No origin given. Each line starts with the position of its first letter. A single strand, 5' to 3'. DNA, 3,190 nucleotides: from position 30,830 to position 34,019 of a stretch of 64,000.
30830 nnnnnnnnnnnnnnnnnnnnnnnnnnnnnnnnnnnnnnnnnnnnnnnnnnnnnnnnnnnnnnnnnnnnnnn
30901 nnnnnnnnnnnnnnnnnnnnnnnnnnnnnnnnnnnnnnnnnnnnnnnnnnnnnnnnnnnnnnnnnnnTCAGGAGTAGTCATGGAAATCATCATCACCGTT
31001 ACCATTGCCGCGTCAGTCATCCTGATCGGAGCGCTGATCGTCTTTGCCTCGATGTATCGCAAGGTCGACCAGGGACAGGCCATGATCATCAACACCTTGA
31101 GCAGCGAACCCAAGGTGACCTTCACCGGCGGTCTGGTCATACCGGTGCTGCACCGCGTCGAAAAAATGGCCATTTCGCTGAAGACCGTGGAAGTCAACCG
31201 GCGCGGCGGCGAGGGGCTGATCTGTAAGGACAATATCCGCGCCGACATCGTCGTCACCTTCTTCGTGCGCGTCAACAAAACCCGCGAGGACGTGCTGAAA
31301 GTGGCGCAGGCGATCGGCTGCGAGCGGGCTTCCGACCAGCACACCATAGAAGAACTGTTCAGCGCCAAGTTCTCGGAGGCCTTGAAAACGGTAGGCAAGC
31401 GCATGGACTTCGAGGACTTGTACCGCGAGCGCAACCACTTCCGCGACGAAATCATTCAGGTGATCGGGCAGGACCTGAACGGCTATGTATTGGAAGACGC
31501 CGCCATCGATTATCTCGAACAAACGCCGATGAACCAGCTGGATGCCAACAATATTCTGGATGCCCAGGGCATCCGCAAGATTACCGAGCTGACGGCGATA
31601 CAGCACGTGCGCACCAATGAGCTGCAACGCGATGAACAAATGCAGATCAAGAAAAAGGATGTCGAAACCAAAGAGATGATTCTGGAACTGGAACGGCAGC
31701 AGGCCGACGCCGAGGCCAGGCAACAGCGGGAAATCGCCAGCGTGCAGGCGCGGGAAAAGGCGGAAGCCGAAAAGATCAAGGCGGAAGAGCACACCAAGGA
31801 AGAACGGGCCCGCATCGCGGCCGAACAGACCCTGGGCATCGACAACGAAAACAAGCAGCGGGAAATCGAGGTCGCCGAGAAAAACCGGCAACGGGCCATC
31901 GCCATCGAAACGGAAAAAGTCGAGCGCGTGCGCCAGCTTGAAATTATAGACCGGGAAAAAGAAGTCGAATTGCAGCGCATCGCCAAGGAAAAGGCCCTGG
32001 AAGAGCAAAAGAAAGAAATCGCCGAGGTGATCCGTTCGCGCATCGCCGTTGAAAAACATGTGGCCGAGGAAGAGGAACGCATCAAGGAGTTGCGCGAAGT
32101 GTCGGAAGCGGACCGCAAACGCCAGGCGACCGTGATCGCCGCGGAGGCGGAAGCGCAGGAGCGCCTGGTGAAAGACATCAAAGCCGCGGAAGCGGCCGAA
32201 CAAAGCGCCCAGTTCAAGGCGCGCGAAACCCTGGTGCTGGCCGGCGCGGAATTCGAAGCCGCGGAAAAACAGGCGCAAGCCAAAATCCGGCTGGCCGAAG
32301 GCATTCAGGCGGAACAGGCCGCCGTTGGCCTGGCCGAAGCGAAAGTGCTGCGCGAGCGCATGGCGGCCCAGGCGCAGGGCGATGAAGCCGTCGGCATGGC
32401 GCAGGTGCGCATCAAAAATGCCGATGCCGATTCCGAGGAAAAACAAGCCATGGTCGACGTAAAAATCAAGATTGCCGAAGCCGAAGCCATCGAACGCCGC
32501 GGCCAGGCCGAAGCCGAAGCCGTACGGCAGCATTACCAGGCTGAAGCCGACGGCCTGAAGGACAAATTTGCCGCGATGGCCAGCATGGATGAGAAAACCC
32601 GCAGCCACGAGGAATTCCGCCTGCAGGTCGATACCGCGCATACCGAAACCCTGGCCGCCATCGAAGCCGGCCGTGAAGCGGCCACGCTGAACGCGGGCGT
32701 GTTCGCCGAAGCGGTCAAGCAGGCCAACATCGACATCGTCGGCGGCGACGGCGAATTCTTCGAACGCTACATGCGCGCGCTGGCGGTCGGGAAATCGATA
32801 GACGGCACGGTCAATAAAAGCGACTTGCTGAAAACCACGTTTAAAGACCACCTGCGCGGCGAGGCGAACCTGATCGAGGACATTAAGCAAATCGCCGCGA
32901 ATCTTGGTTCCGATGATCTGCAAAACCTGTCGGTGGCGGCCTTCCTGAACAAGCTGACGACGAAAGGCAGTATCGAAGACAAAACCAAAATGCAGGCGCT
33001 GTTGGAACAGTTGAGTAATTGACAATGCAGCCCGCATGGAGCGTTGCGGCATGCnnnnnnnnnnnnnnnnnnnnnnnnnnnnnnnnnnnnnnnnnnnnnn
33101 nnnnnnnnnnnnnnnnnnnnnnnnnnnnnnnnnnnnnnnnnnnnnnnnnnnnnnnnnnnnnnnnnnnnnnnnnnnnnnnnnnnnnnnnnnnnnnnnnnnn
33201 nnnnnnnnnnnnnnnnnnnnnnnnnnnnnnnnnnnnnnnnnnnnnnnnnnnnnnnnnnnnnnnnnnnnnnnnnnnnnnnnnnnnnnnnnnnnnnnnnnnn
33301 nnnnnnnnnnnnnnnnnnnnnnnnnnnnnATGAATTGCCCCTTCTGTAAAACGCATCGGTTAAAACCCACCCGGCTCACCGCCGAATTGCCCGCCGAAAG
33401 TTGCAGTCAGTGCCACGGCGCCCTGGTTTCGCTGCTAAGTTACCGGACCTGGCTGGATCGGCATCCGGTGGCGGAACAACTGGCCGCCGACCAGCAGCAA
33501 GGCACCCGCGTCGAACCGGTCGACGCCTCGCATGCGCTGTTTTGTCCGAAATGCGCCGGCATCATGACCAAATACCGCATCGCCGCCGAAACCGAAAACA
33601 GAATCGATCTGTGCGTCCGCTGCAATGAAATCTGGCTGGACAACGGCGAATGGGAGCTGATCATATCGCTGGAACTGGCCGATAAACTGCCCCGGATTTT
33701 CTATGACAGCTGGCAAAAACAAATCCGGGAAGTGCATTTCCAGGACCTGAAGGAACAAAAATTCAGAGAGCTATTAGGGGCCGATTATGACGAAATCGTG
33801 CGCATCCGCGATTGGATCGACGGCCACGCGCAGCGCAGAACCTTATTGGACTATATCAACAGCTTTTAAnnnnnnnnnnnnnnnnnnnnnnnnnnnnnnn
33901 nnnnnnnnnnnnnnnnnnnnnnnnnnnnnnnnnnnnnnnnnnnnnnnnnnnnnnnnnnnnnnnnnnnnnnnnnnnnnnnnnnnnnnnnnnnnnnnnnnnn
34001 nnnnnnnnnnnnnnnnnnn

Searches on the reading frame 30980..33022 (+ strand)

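Call 19: search_protein_families(library=pfam, proteins=[window:30980-33022:+], max_evalue=0.001)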
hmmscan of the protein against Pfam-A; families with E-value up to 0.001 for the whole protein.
window:30980-33022:+ (680 aa): 1 family
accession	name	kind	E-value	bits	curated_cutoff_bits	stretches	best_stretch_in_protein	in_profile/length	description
PF01145.31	Band_7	-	6.3e-07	30.1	23.6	1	28-172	2-138/176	SPFH domain / Band 7 family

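Call 76: search_protein_families(library=padloc, proteins=[window:30980-33022:+], max_evalue=0.001)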
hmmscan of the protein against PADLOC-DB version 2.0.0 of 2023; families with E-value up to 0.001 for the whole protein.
window:30980-33022:+ (680 aa): 0 families

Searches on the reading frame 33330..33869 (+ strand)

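Call 19: search_protein_families(library=pfam, proteins=[window:33330-33869:+], max_evalue=0.001)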
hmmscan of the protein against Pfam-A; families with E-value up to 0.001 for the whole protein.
window:33330-33869:+ (179 aa): 1 family
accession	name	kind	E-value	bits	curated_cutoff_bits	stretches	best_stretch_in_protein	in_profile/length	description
PF13453.11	Zn_ribbon_TFIIB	-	2.8e-09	36.7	22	1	2-43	1-40/41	Transcription factor zinc-finger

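Call 76: search_protein_families(library=padloc, proteins=[window:33330-33869:+], max_evalue=0.001)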
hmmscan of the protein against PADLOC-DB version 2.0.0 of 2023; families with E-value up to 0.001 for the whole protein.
window:33330-33869:+ (179 aa): 0 families
